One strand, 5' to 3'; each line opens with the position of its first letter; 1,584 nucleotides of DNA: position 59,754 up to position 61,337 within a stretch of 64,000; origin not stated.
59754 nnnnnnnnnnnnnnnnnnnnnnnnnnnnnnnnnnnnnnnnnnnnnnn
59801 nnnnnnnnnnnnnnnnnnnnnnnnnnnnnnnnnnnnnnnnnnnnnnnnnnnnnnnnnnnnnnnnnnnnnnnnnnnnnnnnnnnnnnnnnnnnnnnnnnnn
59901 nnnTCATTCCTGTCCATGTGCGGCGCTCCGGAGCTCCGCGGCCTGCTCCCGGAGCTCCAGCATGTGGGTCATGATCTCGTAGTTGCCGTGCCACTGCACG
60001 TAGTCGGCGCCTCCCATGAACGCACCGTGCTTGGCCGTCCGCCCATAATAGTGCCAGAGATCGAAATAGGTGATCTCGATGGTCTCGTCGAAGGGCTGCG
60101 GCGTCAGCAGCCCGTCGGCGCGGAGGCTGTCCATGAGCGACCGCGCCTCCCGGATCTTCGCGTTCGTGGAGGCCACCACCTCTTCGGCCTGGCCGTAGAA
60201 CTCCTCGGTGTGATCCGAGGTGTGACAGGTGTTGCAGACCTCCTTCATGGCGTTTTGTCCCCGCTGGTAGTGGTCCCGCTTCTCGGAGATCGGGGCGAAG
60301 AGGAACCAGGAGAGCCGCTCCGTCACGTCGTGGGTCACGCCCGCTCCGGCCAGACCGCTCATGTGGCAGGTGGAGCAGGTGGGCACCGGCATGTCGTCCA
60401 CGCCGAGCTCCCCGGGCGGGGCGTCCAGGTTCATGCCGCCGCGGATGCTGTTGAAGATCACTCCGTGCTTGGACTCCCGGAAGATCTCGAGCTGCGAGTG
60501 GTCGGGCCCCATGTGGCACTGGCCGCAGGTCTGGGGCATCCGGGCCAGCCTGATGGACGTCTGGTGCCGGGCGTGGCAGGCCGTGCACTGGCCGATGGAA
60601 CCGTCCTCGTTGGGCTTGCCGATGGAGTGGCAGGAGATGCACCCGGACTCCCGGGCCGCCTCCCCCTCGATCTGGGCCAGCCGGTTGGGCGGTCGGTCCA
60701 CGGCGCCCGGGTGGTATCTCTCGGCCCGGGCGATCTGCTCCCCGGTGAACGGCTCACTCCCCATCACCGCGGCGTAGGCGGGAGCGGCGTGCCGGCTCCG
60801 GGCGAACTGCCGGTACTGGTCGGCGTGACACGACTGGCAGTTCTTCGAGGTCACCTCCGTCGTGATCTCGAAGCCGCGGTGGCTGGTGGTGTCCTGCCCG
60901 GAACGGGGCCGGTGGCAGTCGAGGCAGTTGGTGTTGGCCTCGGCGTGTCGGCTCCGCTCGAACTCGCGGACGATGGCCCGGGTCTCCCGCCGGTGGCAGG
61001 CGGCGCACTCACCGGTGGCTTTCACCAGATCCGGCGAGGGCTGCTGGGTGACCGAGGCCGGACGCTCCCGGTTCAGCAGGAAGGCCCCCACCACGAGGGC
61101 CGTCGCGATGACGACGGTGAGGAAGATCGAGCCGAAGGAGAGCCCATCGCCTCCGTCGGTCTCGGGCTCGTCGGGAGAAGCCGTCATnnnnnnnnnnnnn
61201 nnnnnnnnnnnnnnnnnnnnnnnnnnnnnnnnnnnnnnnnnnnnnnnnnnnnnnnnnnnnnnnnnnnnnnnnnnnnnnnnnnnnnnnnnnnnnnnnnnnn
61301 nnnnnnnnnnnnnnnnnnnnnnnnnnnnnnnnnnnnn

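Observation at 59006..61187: HAO-like octaheme cytochrome with a novel internally duplicated 8-TM partner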

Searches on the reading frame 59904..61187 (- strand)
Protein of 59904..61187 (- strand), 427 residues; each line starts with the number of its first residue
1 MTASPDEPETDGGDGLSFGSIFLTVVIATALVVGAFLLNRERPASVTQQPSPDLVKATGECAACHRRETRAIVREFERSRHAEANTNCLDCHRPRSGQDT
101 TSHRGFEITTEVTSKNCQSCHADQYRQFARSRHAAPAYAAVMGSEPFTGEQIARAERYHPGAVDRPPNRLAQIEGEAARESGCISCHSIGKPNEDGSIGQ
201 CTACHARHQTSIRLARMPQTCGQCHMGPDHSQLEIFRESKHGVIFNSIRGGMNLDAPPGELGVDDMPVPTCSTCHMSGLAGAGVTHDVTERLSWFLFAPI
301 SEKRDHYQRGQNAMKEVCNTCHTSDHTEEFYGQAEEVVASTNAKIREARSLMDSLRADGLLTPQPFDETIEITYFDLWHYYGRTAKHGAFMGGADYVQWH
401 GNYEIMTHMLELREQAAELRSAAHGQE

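Call 3: search_protein_families(library=pfam, proteins=[window:59904-61187:-], max_evalue=0.01)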
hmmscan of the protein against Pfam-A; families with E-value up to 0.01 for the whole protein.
window:59904-61187:- (427 aa): 6 families
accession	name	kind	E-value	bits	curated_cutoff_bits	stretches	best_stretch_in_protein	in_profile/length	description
PF13447.11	Multi-haem_cyto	-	8.6e-24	84.7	21.9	1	86-364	3-264/269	Seven times multi-haem cytochrome CxxCH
PF14522.11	Cytochrome_C7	-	3.2e-09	36.9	24.8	0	58-92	13-66/67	Cytochrome c7 and related cytochrome c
PF13435.11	Cytochrome_C554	-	6.3e-08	33.9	20.8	0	220-283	1-63/84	Cytochrome c554 and c-prime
PF09699.15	Paired_CXXCH_1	-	5.9e-07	29.5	20.6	1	199-226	7-37/41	Doubled CXXCH motif (Paired_CXXCH_1)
PF02335.20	Cytochrom_C552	-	0.00016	21.2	24.1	1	76-127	235-288/438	Cytochrome c552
PF13442.11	Cytochrome_CBB3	-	0.01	16.6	27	0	307-326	3-22/68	Cytochrome C oxidase, cbb3-type, subunit III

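Call 4: search_protein_families(library=ncbifam, proteins=[window:59904-61187:-], max_evalue=0.01)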
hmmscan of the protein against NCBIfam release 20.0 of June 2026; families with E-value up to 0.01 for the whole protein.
window:59904-61187:- (427 aa): 6 families
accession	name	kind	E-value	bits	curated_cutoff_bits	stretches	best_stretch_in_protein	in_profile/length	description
NF052343.1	hydrazine_HDH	equivalog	2.8e-23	82.1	900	1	59-393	117-410/564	hydrazine dehydrogenase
TIGR03508.1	decahem_SO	subfamily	3.1e-08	33.4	192.2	1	53-275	65-248/258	DmsE family decaheme c-type cytochrome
NF041028.1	decahem_GSU2203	exception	3.9e-05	23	325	1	56-128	99-162/317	GSU2203 family decaheme c-type cytochrome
NF040886.1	cyt_C_like_Sec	equivalog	0.0019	16.9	250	1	112-139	43-70/423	multiheme c-type cytochrome (seleno)protein ExtKL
NF045713.1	CxxCH_16_HmcA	equivalog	0.002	16.8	400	1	59-129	199-260/541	sulfate respiration complex hexadecaheme cytochrome HmcA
TIGR03153.1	cytochr_NrfH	equivalog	0.0046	17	134.2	1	56-94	26-61/138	cytochrome c nitrite reductase small subunit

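Call 5: search_solved_structures(query=window:59904-61187:-, max_evalue=0.01, show_alignments=2)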
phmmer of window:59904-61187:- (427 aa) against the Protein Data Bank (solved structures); distinct sequences matched with E-value up to 0.01: 9.
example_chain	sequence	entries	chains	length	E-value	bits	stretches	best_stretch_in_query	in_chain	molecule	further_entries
4qo5_A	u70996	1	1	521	2.1e-37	131.9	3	186-287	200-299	Hypothetical multiheme protein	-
6m0p_A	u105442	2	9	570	8.5e-19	70.6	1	85-365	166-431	Aerobic hydroxylamine oxidoreductase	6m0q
4fas_A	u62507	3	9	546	9.9e-19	70.4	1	85-365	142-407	Hydroxylamine oxidoreductase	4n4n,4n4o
1fgj_A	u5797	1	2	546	1.3e-18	70.1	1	85-365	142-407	HYDROXYLAMINE OXIDOREDUCTASE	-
6h5l_A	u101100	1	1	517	6e-18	67.8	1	61-286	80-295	Similar to hydroxylamine oxidoreductase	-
6hif_G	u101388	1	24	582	3.9e-17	65.2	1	59-380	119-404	Hydrazine dehydrogenase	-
6t5e_A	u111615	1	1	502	1.3e-15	60.1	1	58-366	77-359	Hydroxylamine oxidoreductase-like protein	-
4n4j_A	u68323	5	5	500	4.1e-14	55.2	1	58-366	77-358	hydroxylamine oxidoreductase | Similar to hydroxylamine oxidoreductase hao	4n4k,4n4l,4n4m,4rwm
3sxq_A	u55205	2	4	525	0.0071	18.2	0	80-135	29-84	Eight-heme nitrite reductase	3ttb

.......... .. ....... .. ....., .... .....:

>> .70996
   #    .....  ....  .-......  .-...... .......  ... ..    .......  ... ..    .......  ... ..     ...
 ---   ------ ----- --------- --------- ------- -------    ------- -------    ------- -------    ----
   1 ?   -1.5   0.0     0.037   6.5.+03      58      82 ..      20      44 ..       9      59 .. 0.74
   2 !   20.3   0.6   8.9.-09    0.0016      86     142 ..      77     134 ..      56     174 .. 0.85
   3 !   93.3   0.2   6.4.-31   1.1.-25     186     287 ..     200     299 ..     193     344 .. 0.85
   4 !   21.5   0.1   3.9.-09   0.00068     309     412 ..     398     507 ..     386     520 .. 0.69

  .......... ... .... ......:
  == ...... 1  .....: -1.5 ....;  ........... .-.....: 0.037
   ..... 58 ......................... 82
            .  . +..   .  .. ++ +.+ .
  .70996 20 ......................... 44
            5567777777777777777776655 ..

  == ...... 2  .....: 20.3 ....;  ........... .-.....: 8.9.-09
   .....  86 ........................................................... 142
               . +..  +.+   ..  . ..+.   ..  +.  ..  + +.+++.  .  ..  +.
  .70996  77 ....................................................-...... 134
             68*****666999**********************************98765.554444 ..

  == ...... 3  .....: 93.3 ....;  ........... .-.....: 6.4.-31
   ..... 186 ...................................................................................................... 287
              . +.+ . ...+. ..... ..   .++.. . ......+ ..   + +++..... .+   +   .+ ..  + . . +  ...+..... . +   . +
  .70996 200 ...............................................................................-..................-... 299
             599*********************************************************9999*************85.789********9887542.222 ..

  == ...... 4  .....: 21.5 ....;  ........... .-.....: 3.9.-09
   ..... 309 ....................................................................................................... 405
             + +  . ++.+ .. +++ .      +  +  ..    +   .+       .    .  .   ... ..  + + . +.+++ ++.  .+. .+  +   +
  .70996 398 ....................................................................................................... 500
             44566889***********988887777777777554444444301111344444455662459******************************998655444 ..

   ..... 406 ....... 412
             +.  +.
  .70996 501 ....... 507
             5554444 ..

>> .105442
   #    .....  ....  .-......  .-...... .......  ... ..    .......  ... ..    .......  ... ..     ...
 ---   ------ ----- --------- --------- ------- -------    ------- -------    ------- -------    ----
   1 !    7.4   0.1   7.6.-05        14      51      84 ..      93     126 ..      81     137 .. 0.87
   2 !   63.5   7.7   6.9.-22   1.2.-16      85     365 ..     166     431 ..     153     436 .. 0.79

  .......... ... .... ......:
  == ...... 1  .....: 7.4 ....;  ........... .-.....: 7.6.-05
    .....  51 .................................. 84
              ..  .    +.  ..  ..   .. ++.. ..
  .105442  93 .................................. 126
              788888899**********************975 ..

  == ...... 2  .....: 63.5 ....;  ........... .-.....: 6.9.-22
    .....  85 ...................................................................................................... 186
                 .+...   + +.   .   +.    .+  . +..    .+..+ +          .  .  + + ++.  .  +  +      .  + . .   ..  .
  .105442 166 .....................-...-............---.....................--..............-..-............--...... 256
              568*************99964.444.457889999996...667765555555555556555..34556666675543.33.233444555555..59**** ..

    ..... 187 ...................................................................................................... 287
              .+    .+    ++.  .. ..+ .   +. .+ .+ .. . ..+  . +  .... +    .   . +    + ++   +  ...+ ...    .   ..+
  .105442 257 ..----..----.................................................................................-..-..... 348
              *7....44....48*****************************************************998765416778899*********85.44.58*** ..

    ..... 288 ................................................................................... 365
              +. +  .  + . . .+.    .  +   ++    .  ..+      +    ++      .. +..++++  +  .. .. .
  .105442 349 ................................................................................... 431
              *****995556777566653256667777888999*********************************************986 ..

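Call 28: find_homologous_proteins(query=window:59904-61187:-)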
Query window:59904-61187:- (427 aa): 3195 proteins with E <= 0.001 among 8000 candidates; the best 120 are listed.
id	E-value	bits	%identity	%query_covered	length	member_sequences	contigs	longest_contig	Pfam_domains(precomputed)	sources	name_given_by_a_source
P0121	1.4e-267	905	89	100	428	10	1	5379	PF09699.16,PF13435.12,PF13447.12,PF14522.12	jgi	-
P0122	1.1e-258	876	86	100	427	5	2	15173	PF09699.16,PF13435.12,PF13447.12,PF00034.27,PF14522.12,PF22113.2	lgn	-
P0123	7.8e-235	797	77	100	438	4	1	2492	PF09699.16,PF13435.12,PF13447.12,PF14522.12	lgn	-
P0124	2.8e-197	674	69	91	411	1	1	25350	PF09699.16,PF13435.12,PF13447.12,PF14522.12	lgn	-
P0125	2.1e-196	671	69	96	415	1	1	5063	PF09699.16,PF13435.12,PF02335.21,PF13447.12,PF14522.12,PF22113.2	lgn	-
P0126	7.4e-195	666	68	95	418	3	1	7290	PF09699.16,PF13435.12,PF02335.21,PF13447.12,PF14522.12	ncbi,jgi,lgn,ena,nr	ncbi:MAG TPA: multiheme c-type cytochrome [Rhodothermales bacterium]|nr:multiheme c-type cytochrome 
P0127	6.3e-192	656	67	96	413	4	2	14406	PF09699.16,PF13435.12,PF02335.21,PF13447.12,PF14522.12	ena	-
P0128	1.2e-191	655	67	95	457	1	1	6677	PF09699.16,PF13435.12,PF13447.12,PF14522.12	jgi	jgi:formate-dependent nitrite reductase cytochrome c552 subunit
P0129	3.4e-189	647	66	95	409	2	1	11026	PF09699.16,PF13435.12,PF13447.12,PF14522.12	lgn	-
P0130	8.6e-189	646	66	95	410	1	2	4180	PF09699.16,PF13435.12,PF13447.12,PF14522.12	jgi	-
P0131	3.5e-188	644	65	95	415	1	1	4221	PF09699.16,PF13435.12,PF02335.21,PF13447.12,PF14522.12,PF22113.2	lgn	-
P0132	1.2e-187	642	66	95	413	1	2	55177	PF09699.16,PF13435.12,PF02335.21,PF13447.12,PF14522.12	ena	-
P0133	1.3e-187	642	65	95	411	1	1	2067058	PF09699.16,PF13435.12,PF02335.21,PF13447.12,PF14522.12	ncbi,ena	-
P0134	3.7e-187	640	65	95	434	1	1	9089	PF09699.16,PF13435.12,PF13447.12,PF14522.12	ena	-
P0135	6.5e-187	639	65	95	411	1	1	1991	PF09699.16,PF13435.12,PF13447.12,PF14522.12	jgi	jgi:hypothetical protein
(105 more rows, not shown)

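Call 35: search_solved_structures(query=A3, max_evalue=0.001, show_alignments=5)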
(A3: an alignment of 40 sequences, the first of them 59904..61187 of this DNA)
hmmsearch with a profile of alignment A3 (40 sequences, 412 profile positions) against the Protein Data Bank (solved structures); distinct sequences matched with E-value up to 0.001: 11.
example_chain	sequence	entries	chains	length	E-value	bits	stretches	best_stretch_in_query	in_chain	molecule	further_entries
4qo5_A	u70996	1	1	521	3.1e-48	167.7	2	71-285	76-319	Hypothetical multiheme protein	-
4fas_A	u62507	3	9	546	1.9e-29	105.8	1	69-351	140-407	Hydroxylamine oxidoreductase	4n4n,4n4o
1fgj_A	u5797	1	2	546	2.2e-29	105.5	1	69-351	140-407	HYDROXYLAMINE OXIDOREDUCTASE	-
6m0p_A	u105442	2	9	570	2.4e-29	105.5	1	69-351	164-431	Aerobic hydroxylamine oxidoreductase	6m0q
6h5l_A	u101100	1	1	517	2.5e-27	98.8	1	166-268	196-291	Similar to hydroxylamine oxidoreductase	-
4n4j_A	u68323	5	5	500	1.6e-21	79.7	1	164-351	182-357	hydroxylamine oxidoreductase | Similar to hydroxylamine oxidoreductase hao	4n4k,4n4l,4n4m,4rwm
6t5e_A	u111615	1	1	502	1.8e-21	79.5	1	165-351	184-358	Hydroxylamine oxidoreductase-like protein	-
6hif_G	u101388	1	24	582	3.1e-21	78.7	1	166-364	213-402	Hydrazine dehydrogenase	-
6v0a_A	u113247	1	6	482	2.7e-05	26.2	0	63-111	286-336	Nitrite reductase (cytochrome; ammonia-forming)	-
6i5b_A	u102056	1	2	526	6.2e-05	25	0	46-109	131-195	Uncharacterized protein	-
8bcx_A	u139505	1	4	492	0.00013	24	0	63-116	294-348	Nitrite reductase (cytochrome; ammonia-forming)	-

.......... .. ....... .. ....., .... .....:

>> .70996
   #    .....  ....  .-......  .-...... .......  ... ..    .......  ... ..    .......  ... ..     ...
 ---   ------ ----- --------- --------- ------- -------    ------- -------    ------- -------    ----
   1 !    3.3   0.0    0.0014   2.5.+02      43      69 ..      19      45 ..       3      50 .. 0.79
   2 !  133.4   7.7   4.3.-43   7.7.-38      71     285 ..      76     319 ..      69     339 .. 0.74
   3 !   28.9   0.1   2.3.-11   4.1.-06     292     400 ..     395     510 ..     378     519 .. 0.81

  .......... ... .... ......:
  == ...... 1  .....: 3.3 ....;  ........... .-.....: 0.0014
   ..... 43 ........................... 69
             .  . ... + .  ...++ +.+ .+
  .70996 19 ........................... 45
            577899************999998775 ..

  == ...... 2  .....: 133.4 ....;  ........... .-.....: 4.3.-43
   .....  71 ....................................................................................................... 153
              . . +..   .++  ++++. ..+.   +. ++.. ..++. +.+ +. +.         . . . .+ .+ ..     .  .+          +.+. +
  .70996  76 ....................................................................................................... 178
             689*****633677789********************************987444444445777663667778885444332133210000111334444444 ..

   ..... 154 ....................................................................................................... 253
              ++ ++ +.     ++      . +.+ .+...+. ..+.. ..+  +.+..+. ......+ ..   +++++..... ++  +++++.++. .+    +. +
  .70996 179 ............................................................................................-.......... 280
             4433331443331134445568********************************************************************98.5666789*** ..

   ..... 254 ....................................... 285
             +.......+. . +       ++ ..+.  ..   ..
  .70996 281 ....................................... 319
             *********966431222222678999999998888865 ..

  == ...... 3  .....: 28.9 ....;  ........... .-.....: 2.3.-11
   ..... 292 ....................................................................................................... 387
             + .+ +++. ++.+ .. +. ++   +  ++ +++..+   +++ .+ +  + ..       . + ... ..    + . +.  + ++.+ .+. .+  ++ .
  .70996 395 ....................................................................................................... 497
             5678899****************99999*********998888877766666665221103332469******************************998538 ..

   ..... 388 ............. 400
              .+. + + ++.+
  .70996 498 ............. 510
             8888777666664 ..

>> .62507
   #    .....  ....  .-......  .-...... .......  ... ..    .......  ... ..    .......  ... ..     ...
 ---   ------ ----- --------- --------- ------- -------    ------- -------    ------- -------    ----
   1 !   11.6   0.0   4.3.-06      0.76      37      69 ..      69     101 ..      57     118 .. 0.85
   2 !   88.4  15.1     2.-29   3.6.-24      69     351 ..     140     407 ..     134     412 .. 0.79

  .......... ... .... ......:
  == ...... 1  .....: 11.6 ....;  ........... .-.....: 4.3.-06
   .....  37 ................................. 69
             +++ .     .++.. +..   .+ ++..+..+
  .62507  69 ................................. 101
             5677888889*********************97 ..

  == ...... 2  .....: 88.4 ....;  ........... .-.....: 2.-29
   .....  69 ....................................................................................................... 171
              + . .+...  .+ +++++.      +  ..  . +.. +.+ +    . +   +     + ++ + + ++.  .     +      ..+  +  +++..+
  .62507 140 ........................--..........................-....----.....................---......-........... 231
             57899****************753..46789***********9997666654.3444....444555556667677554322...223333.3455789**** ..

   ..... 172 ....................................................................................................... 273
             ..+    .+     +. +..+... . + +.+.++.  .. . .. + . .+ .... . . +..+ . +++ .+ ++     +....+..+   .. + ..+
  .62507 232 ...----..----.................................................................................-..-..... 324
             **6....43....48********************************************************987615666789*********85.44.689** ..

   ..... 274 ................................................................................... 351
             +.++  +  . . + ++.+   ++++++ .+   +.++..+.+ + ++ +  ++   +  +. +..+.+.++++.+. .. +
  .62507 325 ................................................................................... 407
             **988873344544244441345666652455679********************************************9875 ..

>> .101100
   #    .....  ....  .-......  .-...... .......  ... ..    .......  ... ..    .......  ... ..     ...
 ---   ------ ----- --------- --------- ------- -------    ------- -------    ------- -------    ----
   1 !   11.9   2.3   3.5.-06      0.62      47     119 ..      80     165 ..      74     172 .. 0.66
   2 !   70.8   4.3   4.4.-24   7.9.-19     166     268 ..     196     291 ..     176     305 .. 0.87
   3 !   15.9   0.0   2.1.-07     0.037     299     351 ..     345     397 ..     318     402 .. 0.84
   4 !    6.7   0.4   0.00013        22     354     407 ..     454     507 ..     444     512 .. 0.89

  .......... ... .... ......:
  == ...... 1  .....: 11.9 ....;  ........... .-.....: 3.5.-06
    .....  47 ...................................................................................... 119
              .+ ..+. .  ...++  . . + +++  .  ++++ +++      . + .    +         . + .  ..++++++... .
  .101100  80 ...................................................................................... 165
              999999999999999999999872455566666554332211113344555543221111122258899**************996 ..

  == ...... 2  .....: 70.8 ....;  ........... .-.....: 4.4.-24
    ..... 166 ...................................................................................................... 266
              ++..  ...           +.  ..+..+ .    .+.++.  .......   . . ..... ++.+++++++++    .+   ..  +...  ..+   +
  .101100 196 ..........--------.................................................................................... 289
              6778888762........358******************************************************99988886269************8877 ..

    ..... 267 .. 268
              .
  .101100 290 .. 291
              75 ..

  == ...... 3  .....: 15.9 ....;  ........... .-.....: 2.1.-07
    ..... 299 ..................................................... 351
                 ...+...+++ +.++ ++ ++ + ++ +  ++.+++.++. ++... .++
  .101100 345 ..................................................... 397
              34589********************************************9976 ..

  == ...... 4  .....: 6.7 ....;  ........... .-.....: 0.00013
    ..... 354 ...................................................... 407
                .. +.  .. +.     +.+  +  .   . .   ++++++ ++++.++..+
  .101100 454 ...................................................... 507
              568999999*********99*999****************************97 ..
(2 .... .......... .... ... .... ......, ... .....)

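Call 54: predict_structure(alignment_id=A3)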
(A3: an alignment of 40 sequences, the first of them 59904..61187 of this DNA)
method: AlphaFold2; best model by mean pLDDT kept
length: 427 residues; sequences in the alignment: 40
mean_pLDDT: 68.5   pTM: 0.51
mean pLDDT of the five models: 68.5, 64.9, 63.0, 55.2, 54.6
residues with pLDDT >= 90: 48; 70-90: 147; 50-70: 169; < 50: 63
segments of 3 or more residues with pLDDT < 50: 1-4, 7-12, 186-193, 196-209, 221-233, 269-276, 288-294
pLDDT, mean of each block of 10 residues (from residue 1): 48 65 93 82 55 65 65 66 76 79 79 64 62 60 82 72 71 60 48 48 44 59 41 51 66 70 57 47 51 59 73 74 78 84 93 96 86 85 75 62 86 96 73
secondary structure, 60 per line:
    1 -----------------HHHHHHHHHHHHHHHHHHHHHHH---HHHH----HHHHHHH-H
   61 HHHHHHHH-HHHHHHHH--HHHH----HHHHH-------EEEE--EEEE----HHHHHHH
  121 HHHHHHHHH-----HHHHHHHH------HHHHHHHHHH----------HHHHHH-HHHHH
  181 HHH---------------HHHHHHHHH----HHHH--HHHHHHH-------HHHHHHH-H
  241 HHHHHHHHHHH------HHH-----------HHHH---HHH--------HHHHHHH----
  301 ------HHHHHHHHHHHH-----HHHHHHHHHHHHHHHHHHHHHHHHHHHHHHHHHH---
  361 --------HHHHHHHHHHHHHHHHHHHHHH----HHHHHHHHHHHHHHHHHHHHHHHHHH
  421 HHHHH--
elements in order: H18-40 H44-47 H52-58 H60-68 H70-77 H80-83 H88-92 E100-103 E106-109 H114-129 H135-142 H149-158 H169-174 H176-183 H199-207 H212-215 H218-224 H232-238 H240-251 H272-275 H290-296 H307-318 H324-357 H369-390 H395-425

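Call 83: fold_search(model_id=the predicted structure, library=pdb)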
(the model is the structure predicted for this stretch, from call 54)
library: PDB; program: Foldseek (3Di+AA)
matches with E <= 10: 148; with E <= 0.001: 7
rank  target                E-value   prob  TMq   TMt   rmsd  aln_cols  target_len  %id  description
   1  6h5l_A                5.5e-08  1.00  0.39  0.34  16.2       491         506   20  Kuenenia stuttgartiensis reducing HAO-like protein complex Kustc0457/Kustc0458 (released 2019-04-10)
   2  4qo5                  3.2e-07  1.00  0.40  0.34  16.7       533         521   22  Hypothetical multiheme protein (released 2015-12-23)
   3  6hif_A                3.6e-07  1.00  0.38  0.32  15.9       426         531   20  Kuenenia stuttgartiensis hydrazine dehydrogenase complex (released 2019-04-17)
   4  6t5e                  4.9e-06  1.00  0.31  0.30  16.7       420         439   19  Hydroxylamine Oxidoreductase from Brocadia fulgida (released 2020-11-18)
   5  4n4n_E                2.3e-05  1.00  0.37  0.33  17.9       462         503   17  Nitrosomonas europea HAO (released 2013-12-11)
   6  4n4n_A                3.6e-05  1.00  0.39  0.34  15.8       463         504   16  Nitrosomonas europea HAO (released 2013-12-11)
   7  4fas_A                4.8e-05  1.00  0.37  0.32  17.8       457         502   17  Complex crystal structure of hydroxylamine oxidoreductase and NE1300 from Nitrosomonas europaea (released 2013-09-04)
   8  1fs7                  8.8e-01  0.21  0.26  0.25  15.8       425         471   12  CYTOCHROME C NITRITE REDUCTASE FROM WOLINELLA SUCCINOGENES (released 2001-01-17)
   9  4m70_Q                1.4e+00  0.18  0.12  0.32   9.9       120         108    9  Crystal structure of potato Rx-CC domain in complex with RanGAP2-WPP domain (released 2013-11-13)
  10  1oah_A                1.5e+00  0.44  0.17  0.16   8.0       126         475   10  Cytochrome c Nitrite Reductase from Desulfovibrio desulfuricans ATCC 27774: The relevance of the two calcium sites in  (released 2003-05-08)
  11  2j7a_D                1.5e+00  0.11  0.23  0.21  15.9       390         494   10  Crystal structure of cytochrome c nitrite reductase NrfHA complex from Desulfovibrio vulgaris (released 2006-12-06)
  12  6bpe_G                1.6e+00  0.03  0.10  0.13  24.3       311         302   11  Plasmodium vivax reticulocyte binding protein 2b (PvRBP2b) bound to monoclonal antibody 6H1 (released 2018-06-20)
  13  2jsw_MODEL_1_A        1.7e+00  0.66  0.19  0.37   7.4       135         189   11  Solution Structure of the R13 Domain of Talin (released 2008-01-29)
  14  2j7a_K                2.1e+00  0.09  0.22  0.20  15.5       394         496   10  Crystal structure of cytochrome c nitrite reductase NrfHA complex from Desulfovibrio vulgaris (released 2006-12-06)
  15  4m70_H                2.3e+00  0.18  0.13  0.36  10.0       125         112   10  Crystal structure of potato Rx-CC domain in complex with RanGAP2-WPP domain (released 2013-11-13)
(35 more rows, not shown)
